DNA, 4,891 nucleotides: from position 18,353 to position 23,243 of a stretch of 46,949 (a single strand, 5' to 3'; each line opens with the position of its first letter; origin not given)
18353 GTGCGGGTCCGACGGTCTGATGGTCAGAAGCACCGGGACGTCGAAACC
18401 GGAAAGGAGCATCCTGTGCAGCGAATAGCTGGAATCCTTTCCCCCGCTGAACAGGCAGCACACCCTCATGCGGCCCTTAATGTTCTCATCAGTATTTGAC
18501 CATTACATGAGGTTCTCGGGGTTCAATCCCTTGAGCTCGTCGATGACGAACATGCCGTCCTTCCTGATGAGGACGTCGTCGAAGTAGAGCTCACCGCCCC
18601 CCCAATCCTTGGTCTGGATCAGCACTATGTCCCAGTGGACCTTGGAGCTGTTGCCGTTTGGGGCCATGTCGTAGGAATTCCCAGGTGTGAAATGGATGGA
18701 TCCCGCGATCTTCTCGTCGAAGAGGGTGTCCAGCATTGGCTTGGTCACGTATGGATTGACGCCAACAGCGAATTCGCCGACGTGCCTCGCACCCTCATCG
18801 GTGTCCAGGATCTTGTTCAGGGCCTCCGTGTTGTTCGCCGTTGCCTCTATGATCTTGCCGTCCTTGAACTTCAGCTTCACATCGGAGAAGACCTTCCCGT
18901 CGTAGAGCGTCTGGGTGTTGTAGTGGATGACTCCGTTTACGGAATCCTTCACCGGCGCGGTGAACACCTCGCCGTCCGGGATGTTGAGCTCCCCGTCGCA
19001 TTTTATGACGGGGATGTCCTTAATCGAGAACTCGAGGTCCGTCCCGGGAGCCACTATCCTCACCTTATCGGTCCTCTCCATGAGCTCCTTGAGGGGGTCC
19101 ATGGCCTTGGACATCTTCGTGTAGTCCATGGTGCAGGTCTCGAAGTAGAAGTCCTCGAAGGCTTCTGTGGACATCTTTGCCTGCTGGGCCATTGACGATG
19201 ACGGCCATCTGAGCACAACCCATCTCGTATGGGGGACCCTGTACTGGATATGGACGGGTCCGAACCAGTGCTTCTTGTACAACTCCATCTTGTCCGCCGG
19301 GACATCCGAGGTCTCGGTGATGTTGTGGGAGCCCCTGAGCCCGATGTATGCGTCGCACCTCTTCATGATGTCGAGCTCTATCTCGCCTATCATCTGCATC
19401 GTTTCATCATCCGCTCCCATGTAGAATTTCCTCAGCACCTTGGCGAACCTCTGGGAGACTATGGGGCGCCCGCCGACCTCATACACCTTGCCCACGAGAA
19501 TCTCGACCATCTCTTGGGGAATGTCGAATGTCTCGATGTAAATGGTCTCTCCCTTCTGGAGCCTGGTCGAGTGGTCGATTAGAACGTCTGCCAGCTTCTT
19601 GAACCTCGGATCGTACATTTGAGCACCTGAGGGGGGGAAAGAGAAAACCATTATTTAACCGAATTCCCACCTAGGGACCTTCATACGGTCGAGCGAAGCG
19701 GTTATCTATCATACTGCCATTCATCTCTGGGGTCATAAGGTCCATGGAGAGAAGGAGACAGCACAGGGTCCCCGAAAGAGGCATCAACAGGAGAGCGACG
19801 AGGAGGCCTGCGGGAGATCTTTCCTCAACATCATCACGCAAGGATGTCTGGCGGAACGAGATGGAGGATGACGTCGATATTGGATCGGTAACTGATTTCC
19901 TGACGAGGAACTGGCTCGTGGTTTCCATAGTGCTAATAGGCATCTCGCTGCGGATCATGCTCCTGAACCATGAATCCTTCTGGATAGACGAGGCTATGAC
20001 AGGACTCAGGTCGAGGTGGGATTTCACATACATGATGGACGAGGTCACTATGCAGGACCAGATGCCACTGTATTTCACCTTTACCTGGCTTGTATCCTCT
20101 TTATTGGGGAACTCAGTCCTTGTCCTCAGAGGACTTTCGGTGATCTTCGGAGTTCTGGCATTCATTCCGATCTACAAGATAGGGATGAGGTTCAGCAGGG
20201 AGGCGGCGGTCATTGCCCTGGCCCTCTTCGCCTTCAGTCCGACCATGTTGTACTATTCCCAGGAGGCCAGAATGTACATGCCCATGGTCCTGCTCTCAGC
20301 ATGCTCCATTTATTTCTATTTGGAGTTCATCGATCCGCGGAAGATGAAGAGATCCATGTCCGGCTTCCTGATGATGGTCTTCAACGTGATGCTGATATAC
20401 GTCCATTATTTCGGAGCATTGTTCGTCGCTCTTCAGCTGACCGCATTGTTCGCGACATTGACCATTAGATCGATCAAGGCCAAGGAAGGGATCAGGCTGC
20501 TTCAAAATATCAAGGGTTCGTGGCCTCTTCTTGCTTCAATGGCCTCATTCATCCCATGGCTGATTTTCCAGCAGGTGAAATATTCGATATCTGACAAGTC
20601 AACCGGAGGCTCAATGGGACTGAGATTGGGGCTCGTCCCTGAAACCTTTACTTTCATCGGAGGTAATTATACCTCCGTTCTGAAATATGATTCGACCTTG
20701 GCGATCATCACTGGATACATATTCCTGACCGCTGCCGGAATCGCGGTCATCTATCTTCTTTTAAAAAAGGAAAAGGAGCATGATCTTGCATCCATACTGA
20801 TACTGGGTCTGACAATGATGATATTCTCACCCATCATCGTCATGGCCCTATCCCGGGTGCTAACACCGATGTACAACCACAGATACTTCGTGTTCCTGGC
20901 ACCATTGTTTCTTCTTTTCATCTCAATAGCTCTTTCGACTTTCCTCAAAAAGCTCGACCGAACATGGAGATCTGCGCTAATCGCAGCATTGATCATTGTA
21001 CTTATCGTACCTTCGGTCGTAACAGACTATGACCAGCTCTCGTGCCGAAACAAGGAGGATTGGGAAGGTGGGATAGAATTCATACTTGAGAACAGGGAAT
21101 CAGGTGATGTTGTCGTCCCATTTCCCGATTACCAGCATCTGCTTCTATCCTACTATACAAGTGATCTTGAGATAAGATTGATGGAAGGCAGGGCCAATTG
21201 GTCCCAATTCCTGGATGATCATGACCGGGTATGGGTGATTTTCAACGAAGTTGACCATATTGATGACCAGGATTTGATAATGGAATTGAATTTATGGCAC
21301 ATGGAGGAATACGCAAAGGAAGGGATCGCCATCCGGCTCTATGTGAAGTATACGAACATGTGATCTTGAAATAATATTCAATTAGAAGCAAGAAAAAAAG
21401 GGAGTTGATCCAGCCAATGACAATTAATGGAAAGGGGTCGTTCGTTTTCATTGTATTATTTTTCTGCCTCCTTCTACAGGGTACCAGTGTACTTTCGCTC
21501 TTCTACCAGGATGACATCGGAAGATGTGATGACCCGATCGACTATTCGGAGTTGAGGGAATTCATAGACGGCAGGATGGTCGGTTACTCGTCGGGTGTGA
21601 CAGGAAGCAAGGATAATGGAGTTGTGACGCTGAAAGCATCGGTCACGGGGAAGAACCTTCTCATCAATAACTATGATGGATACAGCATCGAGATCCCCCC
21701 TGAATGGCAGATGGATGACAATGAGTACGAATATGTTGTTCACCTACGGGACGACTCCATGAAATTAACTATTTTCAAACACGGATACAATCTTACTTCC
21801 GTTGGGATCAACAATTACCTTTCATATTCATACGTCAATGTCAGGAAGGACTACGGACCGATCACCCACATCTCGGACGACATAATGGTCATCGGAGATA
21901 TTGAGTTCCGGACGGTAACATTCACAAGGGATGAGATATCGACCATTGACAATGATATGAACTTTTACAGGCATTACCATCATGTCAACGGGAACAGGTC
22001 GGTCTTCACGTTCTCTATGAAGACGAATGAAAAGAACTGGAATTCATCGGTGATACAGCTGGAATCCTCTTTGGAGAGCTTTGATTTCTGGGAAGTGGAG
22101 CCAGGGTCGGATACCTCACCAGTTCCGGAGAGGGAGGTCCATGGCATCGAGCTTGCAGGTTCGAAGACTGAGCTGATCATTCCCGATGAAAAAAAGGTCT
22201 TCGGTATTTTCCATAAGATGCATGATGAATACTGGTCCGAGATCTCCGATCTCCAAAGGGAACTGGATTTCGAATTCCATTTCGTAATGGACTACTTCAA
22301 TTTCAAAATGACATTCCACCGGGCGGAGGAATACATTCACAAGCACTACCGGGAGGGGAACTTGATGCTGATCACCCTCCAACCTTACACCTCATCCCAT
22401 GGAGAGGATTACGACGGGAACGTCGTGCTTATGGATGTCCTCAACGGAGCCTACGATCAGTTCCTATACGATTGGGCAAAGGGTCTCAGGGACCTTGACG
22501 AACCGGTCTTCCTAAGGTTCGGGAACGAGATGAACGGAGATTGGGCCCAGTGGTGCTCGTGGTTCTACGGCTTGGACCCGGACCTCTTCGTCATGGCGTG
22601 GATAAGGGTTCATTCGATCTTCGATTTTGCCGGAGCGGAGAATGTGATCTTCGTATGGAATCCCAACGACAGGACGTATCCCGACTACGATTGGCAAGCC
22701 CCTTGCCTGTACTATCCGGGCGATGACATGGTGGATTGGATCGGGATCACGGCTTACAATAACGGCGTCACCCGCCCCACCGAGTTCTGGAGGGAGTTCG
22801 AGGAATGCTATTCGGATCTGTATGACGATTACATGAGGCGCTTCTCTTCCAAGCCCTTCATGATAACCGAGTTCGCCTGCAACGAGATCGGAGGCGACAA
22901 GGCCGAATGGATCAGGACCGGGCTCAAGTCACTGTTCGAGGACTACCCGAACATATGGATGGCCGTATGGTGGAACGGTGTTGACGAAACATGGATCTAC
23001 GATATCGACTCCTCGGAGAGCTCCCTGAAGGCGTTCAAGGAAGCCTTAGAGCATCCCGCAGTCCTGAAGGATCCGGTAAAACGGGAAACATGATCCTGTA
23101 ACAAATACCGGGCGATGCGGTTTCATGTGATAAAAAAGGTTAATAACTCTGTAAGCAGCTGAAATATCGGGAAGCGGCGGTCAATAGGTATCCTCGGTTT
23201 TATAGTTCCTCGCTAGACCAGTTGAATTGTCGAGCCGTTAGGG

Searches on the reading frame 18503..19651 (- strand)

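Call 88: search_protein_families(library=pfam, proteins=[window:18503-19651:-], max_evalue=0.00001)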
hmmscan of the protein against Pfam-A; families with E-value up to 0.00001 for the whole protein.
window:18503-19651:- (382 aa): 1 family
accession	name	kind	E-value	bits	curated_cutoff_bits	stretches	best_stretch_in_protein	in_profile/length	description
PF02073.20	Peptidase_M29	-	1.4e-51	176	27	1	15-344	3-381/406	Thermophilic metalloprotease (M29)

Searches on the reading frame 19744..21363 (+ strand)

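Call 58: search_protein_families(library=pfam, proteins=[window:19744-21363:+], max_evalue=0.00001)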
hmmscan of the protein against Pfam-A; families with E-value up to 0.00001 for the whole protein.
window:19744-21363:+ (539 aa): 1 family
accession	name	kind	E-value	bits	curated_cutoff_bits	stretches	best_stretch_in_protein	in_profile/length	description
PF13231.12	PMT_2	-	1e-07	32.7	26.1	1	107-243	3-137/160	Dolichyl-phosphate-mannose-protein mannosyltransferase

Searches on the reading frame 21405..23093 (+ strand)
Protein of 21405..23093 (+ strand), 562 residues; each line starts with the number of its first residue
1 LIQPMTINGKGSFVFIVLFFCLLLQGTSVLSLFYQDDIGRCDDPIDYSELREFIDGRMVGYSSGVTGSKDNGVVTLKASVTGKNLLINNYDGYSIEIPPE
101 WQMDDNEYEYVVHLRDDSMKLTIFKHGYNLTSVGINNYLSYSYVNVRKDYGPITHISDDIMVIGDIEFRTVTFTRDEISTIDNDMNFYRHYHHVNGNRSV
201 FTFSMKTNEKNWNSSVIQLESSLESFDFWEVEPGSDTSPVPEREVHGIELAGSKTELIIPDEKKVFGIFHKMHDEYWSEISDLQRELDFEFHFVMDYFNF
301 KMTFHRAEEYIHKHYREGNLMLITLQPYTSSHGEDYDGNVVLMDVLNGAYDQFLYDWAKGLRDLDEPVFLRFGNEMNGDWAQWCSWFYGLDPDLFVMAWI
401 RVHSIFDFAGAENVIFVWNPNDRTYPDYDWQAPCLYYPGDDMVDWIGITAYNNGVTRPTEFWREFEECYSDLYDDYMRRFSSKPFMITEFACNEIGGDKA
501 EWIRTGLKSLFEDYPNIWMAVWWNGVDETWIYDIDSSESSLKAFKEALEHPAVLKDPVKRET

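Call 58: search_protein_families(library=pfam, proteins=[window:21405-23093:+], max_evalue=0.00001)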
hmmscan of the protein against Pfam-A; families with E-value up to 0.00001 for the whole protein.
window:21405-23093:+ (562 aa): 1 family
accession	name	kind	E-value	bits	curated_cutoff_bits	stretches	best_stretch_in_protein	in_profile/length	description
PF02156.21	Glyco_hydro_26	-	3.2e-10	40.3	20.2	1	344-464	130-243/311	Glycosyl hydrolase family 26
